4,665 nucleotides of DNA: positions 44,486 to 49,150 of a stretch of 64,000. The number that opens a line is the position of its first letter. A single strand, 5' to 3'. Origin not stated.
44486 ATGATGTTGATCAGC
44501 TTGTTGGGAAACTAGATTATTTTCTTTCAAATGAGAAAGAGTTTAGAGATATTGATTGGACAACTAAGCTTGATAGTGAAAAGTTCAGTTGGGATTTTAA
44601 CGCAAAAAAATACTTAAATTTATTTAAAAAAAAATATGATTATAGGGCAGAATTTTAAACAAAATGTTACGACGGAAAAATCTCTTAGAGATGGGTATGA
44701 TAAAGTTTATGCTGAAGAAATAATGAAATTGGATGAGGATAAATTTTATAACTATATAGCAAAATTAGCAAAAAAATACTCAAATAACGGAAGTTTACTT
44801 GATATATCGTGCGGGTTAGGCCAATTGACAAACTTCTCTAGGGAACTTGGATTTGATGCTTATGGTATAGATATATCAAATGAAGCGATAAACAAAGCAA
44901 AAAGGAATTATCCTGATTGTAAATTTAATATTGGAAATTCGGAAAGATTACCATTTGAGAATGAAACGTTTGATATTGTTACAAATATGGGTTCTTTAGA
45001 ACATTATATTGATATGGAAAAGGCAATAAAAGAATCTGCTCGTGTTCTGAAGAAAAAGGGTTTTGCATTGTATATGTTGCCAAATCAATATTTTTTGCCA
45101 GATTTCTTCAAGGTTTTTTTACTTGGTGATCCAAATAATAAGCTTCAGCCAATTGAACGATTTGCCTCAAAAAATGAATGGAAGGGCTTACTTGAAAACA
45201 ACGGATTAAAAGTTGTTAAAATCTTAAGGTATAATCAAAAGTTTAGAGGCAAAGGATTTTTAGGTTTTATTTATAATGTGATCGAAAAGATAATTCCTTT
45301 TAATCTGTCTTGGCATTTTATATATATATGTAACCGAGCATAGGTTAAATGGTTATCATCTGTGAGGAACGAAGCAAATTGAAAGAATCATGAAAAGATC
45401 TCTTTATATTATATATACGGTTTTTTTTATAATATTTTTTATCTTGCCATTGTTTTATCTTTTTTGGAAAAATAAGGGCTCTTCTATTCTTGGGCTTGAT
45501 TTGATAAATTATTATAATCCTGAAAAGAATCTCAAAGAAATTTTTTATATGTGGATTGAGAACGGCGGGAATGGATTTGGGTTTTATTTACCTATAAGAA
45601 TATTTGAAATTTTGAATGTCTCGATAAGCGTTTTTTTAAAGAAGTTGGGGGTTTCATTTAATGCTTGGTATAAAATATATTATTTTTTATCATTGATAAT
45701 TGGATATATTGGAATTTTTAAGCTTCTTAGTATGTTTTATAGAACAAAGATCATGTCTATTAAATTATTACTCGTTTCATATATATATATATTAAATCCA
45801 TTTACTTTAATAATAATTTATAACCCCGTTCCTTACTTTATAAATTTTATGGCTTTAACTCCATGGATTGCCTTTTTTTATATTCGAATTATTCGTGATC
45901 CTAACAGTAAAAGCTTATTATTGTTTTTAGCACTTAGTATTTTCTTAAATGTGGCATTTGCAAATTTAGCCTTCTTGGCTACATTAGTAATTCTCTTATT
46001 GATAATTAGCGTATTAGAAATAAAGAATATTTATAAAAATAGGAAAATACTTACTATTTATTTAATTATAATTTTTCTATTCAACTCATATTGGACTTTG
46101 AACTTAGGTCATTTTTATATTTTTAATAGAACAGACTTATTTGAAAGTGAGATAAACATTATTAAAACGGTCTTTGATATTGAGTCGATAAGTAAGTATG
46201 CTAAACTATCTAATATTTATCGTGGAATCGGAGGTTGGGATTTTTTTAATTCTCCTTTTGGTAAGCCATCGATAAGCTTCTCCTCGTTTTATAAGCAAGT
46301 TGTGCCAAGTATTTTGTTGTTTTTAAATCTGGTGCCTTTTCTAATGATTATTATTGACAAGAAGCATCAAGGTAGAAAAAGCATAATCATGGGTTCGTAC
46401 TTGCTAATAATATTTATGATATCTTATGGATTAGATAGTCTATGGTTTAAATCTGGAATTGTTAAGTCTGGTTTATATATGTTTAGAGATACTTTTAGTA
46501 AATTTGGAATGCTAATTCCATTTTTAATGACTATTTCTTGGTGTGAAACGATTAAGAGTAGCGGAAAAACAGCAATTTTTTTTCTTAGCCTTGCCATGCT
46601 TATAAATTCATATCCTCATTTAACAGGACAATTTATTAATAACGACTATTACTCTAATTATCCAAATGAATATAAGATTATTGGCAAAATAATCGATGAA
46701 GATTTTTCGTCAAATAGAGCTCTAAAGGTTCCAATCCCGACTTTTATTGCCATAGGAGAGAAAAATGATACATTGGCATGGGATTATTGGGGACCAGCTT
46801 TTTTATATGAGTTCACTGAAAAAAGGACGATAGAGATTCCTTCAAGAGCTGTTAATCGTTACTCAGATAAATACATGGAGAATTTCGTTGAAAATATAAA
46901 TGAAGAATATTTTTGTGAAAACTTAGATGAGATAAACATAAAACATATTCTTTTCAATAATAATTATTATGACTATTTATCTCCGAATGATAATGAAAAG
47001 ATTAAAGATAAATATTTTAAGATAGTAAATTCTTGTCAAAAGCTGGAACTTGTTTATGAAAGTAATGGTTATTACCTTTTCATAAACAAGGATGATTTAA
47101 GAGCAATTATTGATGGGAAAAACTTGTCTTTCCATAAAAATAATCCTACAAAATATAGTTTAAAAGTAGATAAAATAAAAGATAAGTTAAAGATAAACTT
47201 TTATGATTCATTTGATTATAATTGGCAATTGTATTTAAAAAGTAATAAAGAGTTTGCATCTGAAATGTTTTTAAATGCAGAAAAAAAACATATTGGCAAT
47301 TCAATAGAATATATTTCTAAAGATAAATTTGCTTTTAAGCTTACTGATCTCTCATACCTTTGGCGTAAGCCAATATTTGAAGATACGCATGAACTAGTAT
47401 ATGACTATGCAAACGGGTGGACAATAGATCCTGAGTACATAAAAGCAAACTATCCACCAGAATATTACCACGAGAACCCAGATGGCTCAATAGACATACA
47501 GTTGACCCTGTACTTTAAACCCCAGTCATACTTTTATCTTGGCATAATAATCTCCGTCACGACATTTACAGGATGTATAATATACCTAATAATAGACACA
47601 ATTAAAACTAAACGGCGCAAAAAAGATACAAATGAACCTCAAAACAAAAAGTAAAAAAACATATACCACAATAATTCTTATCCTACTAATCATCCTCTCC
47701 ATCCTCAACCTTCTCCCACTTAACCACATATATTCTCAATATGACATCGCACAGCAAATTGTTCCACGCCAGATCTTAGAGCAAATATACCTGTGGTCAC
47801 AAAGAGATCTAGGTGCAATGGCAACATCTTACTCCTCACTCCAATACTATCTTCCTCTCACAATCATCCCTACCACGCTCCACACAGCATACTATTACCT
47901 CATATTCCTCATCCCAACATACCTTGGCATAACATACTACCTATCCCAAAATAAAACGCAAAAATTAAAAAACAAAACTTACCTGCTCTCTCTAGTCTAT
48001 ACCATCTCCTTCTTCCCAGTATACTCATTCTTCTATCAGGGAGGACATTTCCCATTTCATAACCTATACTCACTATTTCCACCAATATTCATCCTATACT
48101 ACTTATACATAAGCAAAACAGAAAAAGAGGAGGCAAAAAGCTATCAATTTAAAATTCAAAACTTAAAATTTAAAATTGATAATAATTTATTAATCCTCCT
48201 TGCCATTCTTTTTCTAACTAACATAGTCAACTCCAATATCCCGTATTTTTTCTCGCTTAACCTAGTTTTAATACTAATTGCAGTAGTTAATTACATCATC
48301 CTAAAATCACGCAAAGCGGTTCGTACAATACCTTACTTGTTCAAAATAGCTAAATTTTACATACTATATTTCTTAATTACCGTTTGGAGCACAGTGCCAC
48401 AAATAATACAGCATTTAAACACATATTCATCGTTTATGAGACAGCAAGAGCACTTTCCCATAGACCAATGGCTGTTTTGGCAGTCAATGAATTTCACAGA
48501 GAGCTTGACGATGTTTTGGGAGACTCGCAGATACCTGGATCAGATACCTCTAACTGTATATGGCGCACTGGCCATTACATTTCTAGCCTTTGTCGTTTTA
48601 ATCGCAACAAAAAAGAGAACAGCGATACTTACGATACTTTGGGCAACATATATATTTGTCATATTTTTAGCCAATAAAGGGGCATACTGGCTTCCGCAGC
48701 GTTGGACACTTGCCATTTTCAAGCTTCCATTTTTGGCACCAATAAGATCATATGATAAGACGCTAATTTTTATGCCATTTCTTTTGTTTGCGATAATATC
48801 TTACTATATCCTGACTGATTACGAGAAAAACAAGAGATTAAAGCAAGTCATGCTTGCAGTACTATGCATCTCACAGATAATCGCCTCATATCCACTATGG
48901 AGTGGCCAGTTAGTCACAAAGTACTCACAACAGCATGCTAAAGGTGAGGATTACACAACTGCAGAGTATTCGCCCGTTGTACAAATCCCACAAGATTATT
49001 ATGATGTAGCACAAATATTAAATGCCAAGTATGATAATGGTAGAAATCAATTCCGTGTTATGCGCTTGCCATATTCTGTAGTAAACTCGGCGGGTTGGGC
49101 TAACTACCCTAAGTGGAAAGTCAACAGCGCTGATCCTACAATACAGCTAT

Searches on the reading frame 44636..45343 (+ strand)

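Call 7: search_protein_families(library=pfam, proteins=[window:44636-45343:+], max_evalue=0.01)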
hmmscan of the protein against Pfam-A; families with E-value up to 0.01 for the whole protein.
window:44636-45343:+ (235 aa): 12 families
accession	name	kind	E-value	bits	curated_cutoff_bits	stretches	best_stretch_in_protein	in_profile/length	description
PF08241.18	Methyltransf_11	-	1.1e-20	74.4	21.2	1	55-144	1-93/95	Methyltransferase domain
PF13489.12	Methyltransf_23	-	6.1e-19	68.8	27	1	41-195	13-163/164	Methyltransferase domain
PF13649.12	Methyltransf_25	-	9e-18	65.2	27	1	55-142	2-97/97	Methyltransferase domain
PF13847.12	Methyltransf_31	-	3.7e-16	59.5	27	1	50-150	3-113/145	Methyltransferase domain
PF01209.24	Ubie_methyltran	-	1.6e-11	44.5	20.1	1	16-143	15-148/233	ubiE/COQ5 methyltransferase family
PF08242.18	Methyltransf_12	-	9.1e-11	42.8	30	1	55-143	1-97/98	Methyltransferase domain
PF05148.21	Methyltransf_8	-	4.2e-05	24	27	1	17-143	40-153/219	Hypothetical methyltransferase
PF18743.7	AHJR-like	-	0.0018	18.2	26.1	0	128-161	10-43/123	REase_AHJR-like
PF07021.18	MetW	-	0.0021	18.2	21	1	51-140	13-104/193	Methionine biosynthesis protein MetW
PF13679.12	Methyltransf_32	-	0.0029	18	27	0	36-98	8-79/143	Methyltransferase domain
PF03291.22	mRNA_G-N7_MeTrfase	-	0.0042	16.7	26.6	1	42-101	50-113/315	mRNA (guanine-N(7))-methyltransferase domain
PF05175.20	MTS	-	0.0076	16.3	23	0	44-113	27-100/170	Methyltransferase small domain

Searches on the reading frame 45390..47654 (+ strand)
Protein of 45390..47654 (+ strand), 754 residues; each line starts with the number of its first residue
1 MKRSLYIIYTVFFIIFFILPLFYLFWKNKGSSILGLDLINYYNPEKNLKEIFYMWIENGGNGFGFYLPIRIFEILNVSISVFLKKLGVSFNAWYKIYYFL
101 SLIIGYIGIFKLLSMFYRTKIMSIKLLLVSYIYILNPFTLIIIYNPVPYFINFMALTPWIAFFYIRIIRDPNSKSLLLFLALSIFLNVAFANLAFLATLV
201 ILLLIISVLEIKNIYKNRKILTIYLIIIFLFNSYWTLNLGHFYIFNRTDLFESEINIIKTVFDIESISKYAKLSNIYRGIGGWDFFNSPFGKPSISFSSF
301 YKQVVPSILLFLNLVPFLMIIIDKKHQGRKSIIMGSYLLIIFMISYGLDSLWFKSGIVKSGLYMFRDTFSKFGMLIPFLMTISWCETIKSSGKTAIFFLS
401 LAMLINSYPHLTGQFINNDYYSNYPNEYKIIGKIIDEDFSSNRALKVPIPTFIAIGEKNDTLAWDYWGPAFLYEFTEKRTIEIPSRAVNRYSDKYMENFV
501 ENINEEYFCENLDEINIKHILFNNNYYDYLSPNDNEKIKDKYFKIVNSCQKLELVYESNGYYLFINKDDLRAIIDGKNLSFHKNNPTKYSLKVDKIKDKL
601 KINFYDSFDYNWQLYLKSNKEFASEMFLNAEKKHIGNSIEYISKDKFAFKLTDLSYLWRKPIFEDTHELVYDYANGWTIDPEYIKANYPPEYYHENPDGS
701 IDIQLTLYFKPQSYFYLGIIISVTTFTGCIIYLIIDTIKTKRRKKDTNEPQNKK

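Call 7: search_protein_families(library=pfam, proteins=[window:45390-47654:+], max_evalue=0.01)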
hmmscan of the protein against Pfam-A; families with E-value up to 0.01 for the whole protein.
window:45390-47654:+ (754 aa): 0 families

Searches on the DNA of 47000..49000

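Call 39: search_rna_families(source=window, start=47000, end=49000, threshold=evalue, max_evalue=1)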
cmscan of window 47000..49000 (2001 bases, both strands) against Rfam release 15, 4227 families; matches with E-value up to 1: 0.
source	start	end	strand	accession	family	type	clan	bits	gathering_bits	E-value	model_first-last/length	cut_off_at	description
